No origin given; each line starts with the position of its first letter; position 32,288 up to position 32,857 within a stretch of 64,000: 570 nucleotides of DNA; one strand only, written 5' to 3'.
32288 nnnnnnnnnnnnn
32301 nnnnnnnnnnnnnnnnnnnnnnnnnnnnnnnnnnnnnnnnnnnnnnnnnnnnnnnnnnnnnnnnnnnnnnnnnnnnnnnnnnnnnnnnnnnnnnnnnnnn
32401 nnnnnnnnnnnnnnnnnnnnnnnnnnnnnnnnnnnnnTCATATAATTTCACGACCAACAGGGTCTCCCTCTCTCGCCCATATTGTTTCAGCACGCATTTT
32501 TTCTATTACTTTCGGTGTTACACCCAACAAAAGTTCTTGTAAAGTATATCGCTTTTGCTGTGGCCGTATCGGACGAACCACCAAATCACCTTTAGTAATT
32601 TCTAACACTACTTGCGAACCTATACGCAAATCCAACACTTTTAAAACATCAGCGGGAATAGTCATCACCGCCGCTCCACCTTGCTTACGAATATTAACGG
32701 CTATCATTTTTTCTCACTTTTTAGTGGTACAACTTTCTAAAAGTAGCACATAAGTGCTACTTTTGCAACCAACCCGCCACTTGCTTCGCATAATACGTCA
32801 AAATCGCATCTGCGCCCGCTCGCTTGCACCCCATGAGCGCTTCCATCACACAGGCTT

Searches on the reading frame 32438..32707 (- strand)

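Call 81: search_protein_families(library=pfam, proteins=[window:32438-32707:-], max_evalue=0.001)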
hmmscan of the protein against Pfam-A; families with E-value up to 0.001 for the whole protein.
window:32438-32707:- (89 aa): 1 family
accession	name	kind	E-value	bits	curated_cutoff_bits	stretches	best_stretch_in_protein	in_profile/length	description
PF04014.23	MazE_antitoxin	-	6e-09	36.2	24.7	1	6-49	1-45/48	Antidote-toxin recognition MazE, bacterial antitoxin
